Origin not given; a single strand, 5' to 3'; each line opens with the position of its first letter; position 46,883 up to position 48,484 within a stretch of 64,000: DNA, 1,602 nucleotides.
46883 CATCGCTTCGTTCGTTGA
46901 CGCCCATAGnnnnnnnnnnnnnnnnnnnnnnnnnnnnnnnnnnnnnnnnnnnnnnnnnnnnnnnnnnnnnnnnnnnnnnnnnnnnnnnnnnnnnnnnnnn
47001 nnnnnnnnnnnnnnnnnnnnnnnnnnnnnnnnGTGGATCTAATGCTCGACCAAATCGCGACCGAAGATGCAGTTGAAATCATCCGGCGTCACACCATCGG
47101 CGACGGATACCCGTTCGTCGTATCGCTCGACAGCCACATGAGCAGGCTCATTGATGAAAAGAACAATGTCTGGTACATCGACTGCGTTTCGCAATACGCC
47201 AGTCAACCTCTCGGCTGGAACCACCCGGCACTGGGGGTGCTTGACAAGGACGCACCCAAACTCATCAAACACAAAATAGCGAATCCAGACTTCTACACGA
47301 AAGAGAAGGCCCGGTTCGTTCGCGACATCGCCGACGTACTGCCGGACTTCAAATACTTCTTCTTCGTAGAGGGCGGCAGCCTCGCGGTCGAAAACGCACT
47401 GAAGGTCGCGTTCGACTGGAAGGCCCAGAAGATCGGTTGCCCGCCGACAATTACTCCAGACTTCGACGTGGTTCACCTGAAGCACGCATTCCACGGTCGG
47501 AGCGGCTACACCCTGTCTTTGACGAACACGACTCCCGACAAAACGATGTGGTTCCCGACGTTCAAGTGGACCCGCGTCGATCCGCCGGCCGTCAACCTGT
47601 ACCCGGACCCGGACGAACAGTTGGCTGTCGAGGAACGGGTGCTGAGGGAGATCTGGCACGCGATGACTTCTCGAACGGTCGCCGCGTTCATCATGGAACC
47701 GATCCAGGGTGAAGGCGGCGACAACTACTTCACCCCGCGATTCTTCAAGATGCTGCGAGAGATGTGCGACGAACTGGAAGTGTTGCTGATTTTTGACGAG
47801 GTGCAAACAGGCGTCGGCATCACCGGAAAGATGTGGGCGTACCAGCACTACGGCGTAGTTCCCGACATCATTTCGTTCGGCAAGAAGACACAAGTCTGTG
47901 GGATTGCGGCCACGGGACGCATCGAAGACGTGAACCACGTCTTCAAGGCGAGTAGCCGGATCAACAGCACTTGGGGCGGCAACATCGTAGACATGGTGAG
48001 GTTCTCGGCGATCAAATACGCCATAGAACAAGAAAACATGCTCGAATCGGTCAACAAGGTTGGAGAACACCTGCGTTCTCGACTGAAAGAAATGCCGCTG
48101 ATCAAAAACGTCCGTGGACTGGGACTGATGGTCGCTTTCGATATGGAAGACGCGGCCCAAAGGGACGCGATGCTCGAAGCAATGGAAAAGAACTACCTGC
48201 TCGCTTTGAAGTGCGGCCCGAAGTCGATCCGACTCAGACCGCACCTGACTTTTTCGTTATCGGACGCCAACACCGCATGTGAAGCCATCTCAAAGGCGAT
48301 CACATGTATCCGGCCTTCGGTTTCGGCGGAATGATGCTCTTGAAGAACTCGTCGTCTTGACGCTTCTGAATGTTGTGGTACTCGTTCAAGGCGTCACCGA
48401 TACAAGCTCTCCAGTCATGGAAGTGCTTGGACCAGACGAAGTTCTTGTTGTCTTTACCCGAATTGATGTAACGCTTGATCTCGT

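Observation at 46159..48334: LAT-like class-III aminotransferase next to a SWIM zinc-finger protein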

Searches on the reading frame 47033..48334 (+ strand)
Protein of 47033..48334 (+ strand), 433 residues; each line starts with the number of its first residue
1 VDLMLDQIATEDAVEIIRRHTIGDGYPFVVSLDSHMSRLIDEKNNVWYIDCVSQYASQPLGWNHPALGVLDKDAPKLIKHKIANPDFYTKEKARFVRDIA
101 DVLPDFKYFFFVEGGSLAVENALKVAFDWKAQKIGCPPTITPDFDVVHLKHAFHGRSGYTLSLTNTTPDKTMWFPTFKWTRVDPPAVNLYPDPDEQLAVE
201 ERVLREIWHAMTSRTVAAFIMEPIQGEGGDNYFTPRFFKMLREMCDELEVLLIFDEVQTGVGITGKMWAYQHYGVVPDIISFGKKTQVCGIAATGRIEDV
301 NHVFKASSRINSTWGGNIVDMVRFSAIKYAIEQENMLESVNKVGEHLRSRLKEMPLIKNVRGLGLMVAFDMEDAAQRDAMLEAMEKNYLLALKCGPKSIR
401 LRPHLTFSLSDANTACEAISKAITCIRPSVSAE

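Call 3: search_protein_families(library=pfam, proteins=[window:47033-48334:+], max_evalue=0.01)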
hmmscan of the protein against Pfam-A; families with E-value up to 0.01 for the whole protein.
window:47033-48334:+ (433 aa): 1 family
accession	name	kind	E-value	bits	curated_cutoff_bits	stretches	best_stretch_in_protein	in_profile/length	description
PF00202.27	Aminotran_3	-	1.9e-80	271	30.5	1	39-423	20-403/403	Aminotransferase class-III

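Call 4: search_protein_families(library=ncbifam, proteins=[window:47033-48334:+], max_evalue=0.01)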
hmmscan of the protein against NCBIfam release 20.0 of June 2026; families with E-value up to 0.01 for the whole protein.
window:47033-48334:+ (433 aa): 70 families (the best 25 are shown)
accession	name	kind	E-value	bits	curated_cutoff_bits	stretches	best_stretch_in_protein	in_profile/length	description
TIGR03251.1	LAT_fam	equivalog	9.5e-137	456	520.8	1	13-423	4-432/433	L-lysine 6-transaminase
TIGR00699.1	GABAtrns_euk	equivalog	1.9e-57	195.1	567.15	1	39-423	52-464/464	4-aminobutyrate--2-oxoglutarate transaminase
NF004426.0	PRK05769.1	equivalog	3.1e-56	191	552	1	21-424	31-438/441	acetyl ornithine aminotransferase family protein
TIGR00707.1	argD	subfamily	8.3e-56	189.4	410.05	1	37-423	19-380/381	acetylornithine/succinylornithine family transaminase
NF002325.0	PRK01278.1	subfamily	7.4e-52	176.3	372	1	38-426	24-389/395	acetylornithine transaminase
NF005993.0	PRK08117.1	subfamily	5.6e-51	173.5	574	1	43-425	40-429/433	aspartate aminotransferase family protein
NF002874.0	PRK03244.1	equivalog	1.4e-49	168.9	457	1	37-424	35-393/399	acetylornithine transaminase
NF002797.0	PRK02936.1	equivalog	5.8e-47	160.2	496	1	210-424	162-378/385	acetylornithine transaminase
NF003468.0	PRK05093.1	subfamily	1.2e-46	159.3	522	1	34-424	30-400/405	acetylornithine/succinyldiaminopimelate transaminase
TIGR01885.1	Orn_aminotrans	equivalog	4.1e-45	154.2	378.4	1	30-423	21-401/402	ornithine--oxo-acid transaminase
TIGR03246.1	arg_catab_astC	subfamily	2.7e-44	151.7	609.95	1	33-424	23-394/397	acetylornithine/succinylornithine family transaminase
NF009047.0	PRK12381.1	subfamily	1.2e-43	149.4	630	1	32-425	26-399/406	bifunctional succinylornithine transaminase/acetylornithine transaminase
NF045491.1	LysJ_Sulfobales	equivalog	1.6e-42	145.8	700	1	45-425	27-379/386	[LysW]-aminoadipate semialdehyde/glutamate semialdehyde transaminase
NF008570.0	PRK11522.1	equivalog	1.7e-42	145.6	612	1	24-430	66-461/464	putrescine aminotransferase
TIGR00508.1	bioA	equivalog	1.9e-42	145.4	405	1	37-386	23-372/419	adenosylmethionine--8-amino-7-oxononanoate transaminase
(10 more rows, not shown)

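Call 6: search_dna_similar(query=window:47033-48334:+, collection=phages, mode=protein, max_rows=40)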
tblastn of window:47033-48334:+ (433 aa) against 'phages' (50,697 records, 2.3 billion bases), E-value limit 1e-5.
Records with a match: 55; places in all: 56; records where one place covers at least 80% of the query: 36.
Best place of each record, by identity: <60% 55.
By first word of the organism name: Bacteriophage 15; Acinetobacter 14; Staphylococcus 7; Salmonella 6; Escherichia 5; Listeria 4; Pseudomonas 2; uncultured 1; Wolbachia 1.
By host as written in the record: - 30; Staphylococcus aureus 7; Homo sapiens 4; Listeria monocytogenes 4; Escherichia coli O157:H7 ATCC 43895 3; Salmonella enterica subsp. enterica serovar Kentucky 2; Pseudomonas aeruginosa 2; Wolbachia sp. wMel_KL 1; and 2 more.
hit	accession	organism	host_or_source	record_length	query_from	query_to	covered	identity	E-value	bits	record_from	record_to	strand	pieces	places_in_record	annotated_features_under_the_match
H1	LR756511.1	uncultured phage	metagenomic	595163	17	423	94%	49.0%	3e-127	411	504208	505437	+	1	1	record has no annotation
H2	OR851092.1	Salmonella phage S.Kent 1-2-1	Salmonella enterica subsp. enterica ...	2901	42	421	88%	31.2%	5e-34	140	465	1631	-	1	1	record has no annotation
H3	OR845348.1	Escherichia phage ECO95 1-6-1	Escherichia coli O157:H7 ATCC 43895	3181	42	421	88%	31.2%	5e-34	140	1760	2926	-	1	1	record has no annotation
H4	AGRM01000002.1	Salmonella enterica subsp. houtenae str. ATCC BAA-1581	Homo sapiens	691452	42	421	88%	30.8%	2e-33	139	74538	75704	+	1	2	4-aminobutyrate transaminase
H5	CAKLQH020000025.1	Acinetobacter phage MD-2021a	not known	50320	37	424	90%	29.4%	4e-29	126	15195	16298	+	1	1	astC_2: succinylornithine transaminase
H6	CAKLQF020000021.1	Acinetobacter phage MD-2021a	not known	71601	37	424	90%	29.4%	4e-29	126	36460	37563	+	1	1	astC_3: succinylornithine transaminase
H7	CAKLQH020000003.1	Acinetobacter phage MD-2021a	not known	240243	37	411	87%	30.4%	1e-29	128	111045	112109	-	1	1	astC_1: succinylornithine transaminase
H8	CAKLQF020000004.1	Acinetobacter phage MD-2021a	not known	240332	37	411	87%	30.4%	1e-29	128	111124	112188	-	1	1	astC_1: succinylornithine transaminase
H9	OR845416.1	Escherichia phage ECO95 1-6-1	Escherichia coli O157:H7 ATCC 43895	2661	37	423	89%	28.6%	1e-32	136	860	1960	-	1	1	record has no annotation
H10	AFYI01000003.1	Salmonella enterica subsp. enterica serovar Infantis str. ...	Homo sapiens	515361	37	423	89%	28.6%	2e-32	136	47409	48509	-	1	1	N-succinyldiaminopimelate- aminotransferase/acetylornithine ...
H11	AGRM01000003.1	Salmonella enterica subsp. houtenae str. ATCC BAA-1581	Homo sapiens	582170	37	423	89%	28.3%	5e-33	138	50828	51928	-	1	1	N-succinyldiaminopimelate- aminotransferase/acetylornithine ...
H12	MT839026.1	Bacteriophage sp.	human fecal samples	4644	48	413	85%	29.4%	2e-30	130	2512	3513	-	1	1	record has no annotation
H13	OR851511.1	Salmonella phage S.Kent 1-2-1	Salmonella enterica subsp. enterica ...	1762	36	423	90%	27.7%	5e-37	147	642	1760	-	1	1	record has no annotation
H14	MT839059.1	Bacteriophage sp.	human fecal samples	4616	28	427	92%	26.8%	3e-26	117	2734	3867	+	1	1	record has no annotation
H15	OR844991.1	Staphylococcus phage SA 1306 Kay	Staphylococcus aureus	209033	39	419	88%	27.7%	9e-26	116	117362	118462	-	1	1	record has no annotation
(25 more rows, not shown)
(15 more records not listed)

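Call 8: find_homologous_proteins(query=window:47033-48334:+, max_evalue=1e-20)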
Query window:47033-48334:+ (433 aa): 8000 proteins with E <= 1e-20 among 8000 candidates; the best 120 are listed.
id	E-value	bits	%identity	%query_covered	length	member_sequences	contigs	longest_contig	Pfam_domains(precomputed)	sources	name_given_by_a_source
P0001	9.9e-296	998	100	99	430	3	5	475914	PF00202.28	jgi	jgi:L-lysine 6-transaminase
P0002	9.4e-223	758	76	99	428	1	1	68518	PF00202.28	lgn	-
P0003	8.8e-208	708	73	97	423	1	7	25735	PF00202.28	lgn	-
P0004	4.0e-205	700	71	99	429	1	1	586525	PF00202.28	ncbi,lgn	-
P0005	7.1e-205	699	71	99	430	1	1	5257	PF00202.28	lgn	-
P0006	5.9e-203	693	71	99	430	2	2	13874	PF00202.28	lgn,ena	-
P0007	1.7e-194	665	69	97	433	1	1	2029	PF00202.28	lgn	-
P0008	1.0e-193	662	67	99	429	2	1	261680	PF00202.28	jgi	-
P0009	1.6e-191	655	66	97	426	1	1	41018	PF00202.28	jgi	jgi:L-lysine 6-transaminase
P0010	1.2e-142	494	54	94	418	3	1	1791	PF00202.28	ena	-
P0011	1.7e-141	490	55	94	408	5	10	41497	PF00202.28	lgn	-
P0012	5.2e-140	485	54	94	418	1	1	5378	PF00202.28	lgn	-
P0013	5.8e-140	485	54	94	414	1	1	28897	PF00202.28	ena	-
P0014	6.1e-140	485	55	95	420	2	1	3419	PF00202.28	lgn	-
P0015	1.4e-139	484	54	95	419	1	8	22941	PF00202.28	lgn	-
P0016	2.6e-139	483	54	96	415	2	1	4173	PF00202.28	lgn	-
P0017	5.2e-139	482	54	94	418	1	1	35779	PF00202.28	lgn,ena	-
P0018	1.2e-138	481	54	94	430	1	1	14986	PF00202.28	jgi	jgi:L-lysine 6-transaminase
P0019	2.0e-138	480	53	94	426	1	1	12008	PF00202.28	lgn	-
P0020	2.5e-138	480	53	96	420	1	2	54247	PF00202.28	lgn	-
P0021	4.1e-138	479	54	95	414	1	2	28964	PF00202.28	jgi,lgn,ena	jgi:L-lysine 6-transaminase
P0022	1.1e-137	477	55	95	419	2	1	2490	PF00202.28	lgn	-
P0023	3.8e-137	476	55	95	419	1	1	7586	PF00202.28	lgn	-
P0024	4.5e-137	475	52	94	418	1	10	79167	PF00202.28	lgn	-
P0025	4.6e-137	475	54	94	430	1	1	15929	PF00202.28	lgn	-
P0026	1.6e-136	474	52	95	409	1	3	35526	PF00202.28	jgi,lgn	jgi:L-lysine 6-transaminase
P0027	3.8e-136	472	52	95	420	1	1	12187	PF00202.28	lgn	-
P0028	7.9e-136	471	52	96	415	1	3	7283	PF00202.28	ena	-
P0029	1.2e-135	471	54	94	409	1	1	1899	PF00202.28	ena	-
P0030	5.6e-135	469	51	95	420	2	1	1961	PF00202.28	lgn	-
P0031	5.9e-135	468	53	95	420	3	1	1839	PF00202.28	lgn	-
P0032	6.7e-135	468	52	94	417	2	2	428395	PF00202.28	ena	-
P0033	9.4e-135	468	53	95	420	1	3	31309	PF00202.28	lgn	-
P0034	1.2e-134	467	53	96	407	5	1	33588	PF00202.28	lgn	-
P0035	1.6e-134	467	52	98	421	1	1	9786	PF00202.28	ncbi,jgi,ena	jgi:L-lysine 6-transaminase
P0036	3.2e-134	466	53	94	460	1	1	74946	PF00202.28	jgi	-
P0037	3.9e-134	466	50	98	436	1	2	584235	PF00202.28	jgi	jgi:L-lysine 6-transaminase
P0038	4.1e-134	466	53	94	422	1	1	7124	PF00202.28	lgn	-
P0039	7.1e-134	465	51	94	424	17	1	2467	PF00202.28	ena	-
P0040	9.6e-134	465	52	96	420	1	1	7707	PF00202.28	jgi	jgi:L-lysine 6-transaminase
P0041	1.1e-133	464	52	95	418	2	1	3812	PF00202.28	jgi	jgi:L-lysine 6-transaminase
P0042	1.2e-133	464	50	96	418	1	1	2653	PF00202.28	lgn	-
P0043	1.2e-133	464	51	96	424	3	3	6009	PF00202.28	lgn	-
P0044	1.4e-133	464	52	96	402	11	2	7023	PF00202.28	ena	-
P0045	1.4e-133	464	52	94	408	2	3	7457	PF00202.28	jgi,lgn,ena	-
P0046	1.4e-133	464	51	94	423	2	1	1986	PF00202.28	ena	-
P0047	2.3e-133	463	52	94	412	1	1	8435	PF00202.28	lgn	-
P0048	5.6e-133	462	53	96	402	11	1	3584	PF00202.28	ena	-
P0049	8.4e-133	461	52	94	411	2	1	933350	PF00202.28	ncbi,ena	-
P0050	1.2e-132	461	52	94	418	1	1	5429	PF00202.28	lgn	-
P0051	2.0e-132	460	52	94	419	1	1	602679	PF00202.28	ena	-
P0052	3.2e-132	459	51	96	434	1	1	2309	PF00202.28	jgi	jgi:L-lysine 6-transaminase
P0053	1.5e-131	457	52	94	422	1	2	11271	PF00202.28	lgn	-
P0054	2.0e-131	457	52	96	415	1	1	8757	PF00202.28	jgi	jgi:L-lysine 6-transaminase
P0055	2.8e-131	456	53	90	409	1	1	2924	PF00202.28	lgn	-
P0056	3.4e-131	456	52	96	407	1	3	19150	PF00202.28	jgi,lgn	jgi:L-lysine 6-transaminase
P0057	4.1e-131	456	51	95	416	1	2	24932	PF00202.28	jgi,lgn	jgi:L-lysine 6-transaminase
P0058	4.6e-131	456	52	95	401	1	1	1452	PF00202.28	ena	-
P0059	4.9e-131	456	53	95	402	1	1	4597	PF00202.28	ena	-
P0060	5.0e-131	456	50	97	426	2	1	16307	PF00202.28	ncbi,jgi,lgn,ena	jgi:L-lysine 6-transaminase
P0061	5.4e-131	455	52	96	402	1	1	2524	PF00202.28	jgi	-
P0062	6.2e-131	455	53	94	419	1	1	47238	PF00202.28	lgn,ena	-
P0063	6.3e-131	455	53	91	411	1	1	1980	PF00202.28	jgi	-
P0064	9.8e-131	455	52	96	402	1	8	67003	PF00202.28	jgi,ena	jgi:L-lysine 6-transaminase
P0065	1.0e-130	455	49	96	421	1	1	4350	PF00202.28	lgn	-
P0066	1.0e-130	455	51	94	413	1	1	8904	PF00202.28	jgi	jgi:L-lysine 6-transaminase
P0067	1.0e-130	455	51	95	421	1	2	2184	PF00202.28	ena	-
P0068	1.1e-130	454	52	95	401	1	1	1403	PF00202.28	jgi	-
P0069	1.2e-130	454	51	94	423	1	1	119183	PF00202.28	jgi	jgi:L-lysine 6-transaminase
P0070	1.4e-130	454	53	95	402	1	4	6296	PF00202.28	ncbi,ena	-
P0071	1.4e-130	454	51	95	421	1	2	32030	PF00202.28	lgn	-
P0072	1.6e-130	454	52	95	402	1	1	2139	PF00202.28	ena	-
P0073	1.6e-130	454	51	93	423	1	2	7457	PF00202.28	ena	-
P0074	1.7e-130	454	51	96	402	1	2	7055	PF00202.28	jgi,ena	-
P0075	1.9e-130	454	53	95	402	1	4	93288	PF00202.28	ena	-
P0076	4.1e-130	453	50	94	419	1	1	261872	PF00202.28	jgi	-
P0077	6.0e-130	452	51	95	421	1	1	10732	PF00202.28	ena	-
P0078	6.3e-130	452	52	95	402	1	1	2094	PF00202.28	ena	-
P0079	7.7e-130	452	50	97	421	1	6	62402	PF00202.28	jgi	jgi:L-lysine 6-transaminase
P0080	1.1e-129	451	52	95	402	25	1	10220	PF00202.28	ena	-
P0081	1.5e-129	451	52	97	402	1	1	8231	PF00202.28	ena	-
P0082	1.7e-129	451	53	96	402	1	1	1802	PF00202.28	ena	-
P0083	2.0e-129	450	50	95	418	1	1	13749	PF00202.28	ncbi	-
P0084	2.0e-129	450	50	96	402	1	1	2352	PF00202.28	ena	-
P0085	2.3e-129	450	53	96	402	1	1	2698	PF00202.28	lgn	-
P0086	2.3e-129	450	53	96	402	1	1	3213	PF00202.28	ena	-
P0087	3.0e-129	450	53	96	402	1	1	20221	PF00202.28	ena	-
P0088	4.0e-129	449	53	96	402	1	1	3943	PF00202.28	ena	-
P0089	4.5e-129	449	51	95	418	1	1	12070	PF00202.28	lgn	-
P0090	5.6e-129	449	53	96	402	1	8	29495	PF00202.28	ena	-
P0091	6.0e-129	449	52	96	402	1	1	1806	PF00202.28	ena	-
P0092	6.1e-129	449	50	96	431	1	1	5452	PF00202.28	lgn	-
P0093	6.8e-129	449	51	94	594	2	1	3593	PF00202.28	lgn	-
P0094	6.9e-129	448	51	96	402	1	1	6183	PF00202.28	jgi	jgi:L-lysine 6-transaminase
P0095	7.3e-129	448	52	96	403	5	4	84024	PF00202.28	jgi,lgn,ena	jgi:L-lysine 6-transaminase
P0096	8.7e-129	448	51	94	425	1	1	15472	PF00202.28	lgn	-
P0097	8.9e-129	448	50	94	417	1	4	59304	PF00202.28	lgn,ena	-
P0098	1.2e-128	448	51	94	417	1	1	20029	PF00202.28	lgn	-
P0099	1.3e-128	448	51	95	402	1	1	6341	PF00202.28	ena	-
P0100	1.6e-128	447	52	95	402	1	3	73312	PF00202.28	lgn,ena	-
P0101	1.7e-128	447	51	96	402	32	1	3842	PF00202.28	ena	-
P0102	1.7e-128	447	52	95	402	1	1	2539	PF00202.28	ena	-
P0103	1.9e-128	447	53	96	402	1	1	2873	PF00202.28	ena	-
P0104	2.2e-128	447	51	95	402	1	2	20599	PF00202.28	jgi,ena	-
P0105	2.5e-128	447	52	94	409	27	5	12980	PF00202.28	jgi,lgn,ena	-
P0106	3.3e-128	446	51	95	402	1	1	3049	PF00202.28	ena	-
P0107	3.7e-128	446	53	96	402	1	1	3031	PF00202.28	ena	-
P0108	4.3e-128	446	53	87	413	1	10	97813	PF00202.28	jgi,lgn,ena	-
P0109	5.7e-128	445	51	96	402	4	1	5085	PF00202.28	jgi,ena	-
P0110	6.4e-128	445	49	95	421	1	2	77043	PF00202.28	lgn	-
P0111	6.6e-128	445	50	94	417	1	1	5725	PF00202.28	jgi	jgi:L-lysine 6-transaminase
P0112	1.2e-127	444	53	87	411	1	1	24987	PF00202.28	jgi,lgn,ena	-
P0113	1.3e-127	444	52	95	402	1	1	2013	PF00202.28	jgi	-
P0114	1.3e-127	444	51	95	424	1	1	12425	PF00202.28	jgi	jgi:L-lysine 6-transaminase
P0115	1.7e-127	444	50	94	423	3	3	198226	PF00202.28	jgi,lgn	-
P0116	2.3e-127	443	50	96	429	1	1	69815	PF00202.28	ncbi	-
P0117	2.3e-127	443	50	96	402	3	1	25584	PF00202.28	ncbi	-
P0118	2.7e-127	443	52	95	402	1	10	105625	PF00202.28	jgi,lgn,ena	-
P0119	3.0e-127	443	51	94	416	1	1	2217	PF00202.28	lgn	-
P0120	3.1e-127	443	52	94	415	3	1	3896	PF00202.28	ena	-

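Call 9: find_related_loci(query=window:47033-48331:+, collection=viral_contigs, flank=10000)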
Query window:47033-48331:+ (433 aa) in viral_contigs; peptide patterns used: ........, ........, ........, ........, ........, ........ (x = any residue, [..] = any of these).
2 stretches matched a pattern; 2 encode a relative of the query (tblastn E <= 1e-3); 2 distinct loci.
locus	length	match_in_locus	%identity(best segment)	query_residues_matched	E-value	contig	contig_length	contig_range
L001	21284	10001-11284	67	4-432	0e+0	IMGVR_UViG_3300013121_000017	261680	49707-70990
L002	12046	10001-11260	46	3-405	7e-108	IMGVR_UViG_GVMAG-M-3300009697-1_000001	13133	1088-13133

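Call 14: search_solved_structures(query=window:47033-48334:+, max_evalue=1e-20, show_alignments=2)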
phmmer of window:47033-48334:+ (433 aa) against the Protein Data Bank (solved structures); distinct sequences matched with E-value up to 1e-20: 69 (the best 60 are shown).
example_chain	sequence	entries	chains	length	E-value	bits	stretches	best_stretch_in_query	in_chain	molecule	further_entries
2cin_A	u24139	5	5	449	2.4e-102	346.1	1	11-424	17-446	L-LYSINE-EPSILON AMINOTRANSFERASE | L-LYSINE EPSILON AMINOTRANSFERASE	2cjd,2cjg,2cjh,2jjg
2jje_A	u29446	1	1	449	8.7e-102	344.3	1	11-424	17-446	L-LYSINE EPSILON AMINOTRANSFERASE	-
2jjh_A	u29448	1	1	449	1.7e-101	343.4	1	11-424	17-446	L-LYSINE EPSILON AMINOTRANSFERASE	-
2jjf_A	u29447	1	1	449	3.1e-101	342.4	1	11-424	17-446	L-LYSINE EPSILON AMINOTRANSFERASE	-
4y0d_A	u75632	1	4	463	1.9e-36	129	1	35-410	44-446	4-aminobutyrate aminotransferase, mitochondrial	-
4y0h_A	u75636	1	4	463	1.9e-36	129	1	35-410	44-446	4-aminobutyrate aminotransferase, mitochondrial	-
6b6g_A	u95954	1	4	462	2e-36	129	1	35-410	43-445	4-aminobutyrate aminotransferase, mitochondrial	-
4y0i_A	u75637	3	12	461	2e-36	128.9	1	35-410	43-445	4-aminobutyrate aminotransferase, mitochondrial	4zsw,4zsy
1ohv_A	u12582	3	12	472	2e-36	128.9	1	35-410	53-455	4-AMINOBUTYRATE AMINOTRANSFERASE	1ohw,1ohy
2e54_A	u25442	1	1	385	4.2e-36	127.9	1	37-423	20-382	Acetylornithine aminotransferase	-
2ord_A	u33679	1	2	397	4.8e-36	127.7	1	37-423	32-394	Acetylornithine aminotransferase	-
1vef_A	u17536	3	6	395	5.6e-36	127.4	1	38-420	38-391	Acetylornithine/acetyl-lysine aminotransferase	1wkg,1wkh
3nx3_A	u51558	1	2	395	1.1e-35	126.5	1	39-423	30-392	Acetylornithine aminotransferase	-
7vno_A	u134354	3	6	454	3.2e-34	121.7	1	49-426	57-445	454aa long hypothetical 4-aminobutyrate aminotransferase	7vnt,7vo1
1szs_A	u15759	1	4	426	3.5e-33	118.2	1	107-413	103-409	4-aminobutyrate aminotransferase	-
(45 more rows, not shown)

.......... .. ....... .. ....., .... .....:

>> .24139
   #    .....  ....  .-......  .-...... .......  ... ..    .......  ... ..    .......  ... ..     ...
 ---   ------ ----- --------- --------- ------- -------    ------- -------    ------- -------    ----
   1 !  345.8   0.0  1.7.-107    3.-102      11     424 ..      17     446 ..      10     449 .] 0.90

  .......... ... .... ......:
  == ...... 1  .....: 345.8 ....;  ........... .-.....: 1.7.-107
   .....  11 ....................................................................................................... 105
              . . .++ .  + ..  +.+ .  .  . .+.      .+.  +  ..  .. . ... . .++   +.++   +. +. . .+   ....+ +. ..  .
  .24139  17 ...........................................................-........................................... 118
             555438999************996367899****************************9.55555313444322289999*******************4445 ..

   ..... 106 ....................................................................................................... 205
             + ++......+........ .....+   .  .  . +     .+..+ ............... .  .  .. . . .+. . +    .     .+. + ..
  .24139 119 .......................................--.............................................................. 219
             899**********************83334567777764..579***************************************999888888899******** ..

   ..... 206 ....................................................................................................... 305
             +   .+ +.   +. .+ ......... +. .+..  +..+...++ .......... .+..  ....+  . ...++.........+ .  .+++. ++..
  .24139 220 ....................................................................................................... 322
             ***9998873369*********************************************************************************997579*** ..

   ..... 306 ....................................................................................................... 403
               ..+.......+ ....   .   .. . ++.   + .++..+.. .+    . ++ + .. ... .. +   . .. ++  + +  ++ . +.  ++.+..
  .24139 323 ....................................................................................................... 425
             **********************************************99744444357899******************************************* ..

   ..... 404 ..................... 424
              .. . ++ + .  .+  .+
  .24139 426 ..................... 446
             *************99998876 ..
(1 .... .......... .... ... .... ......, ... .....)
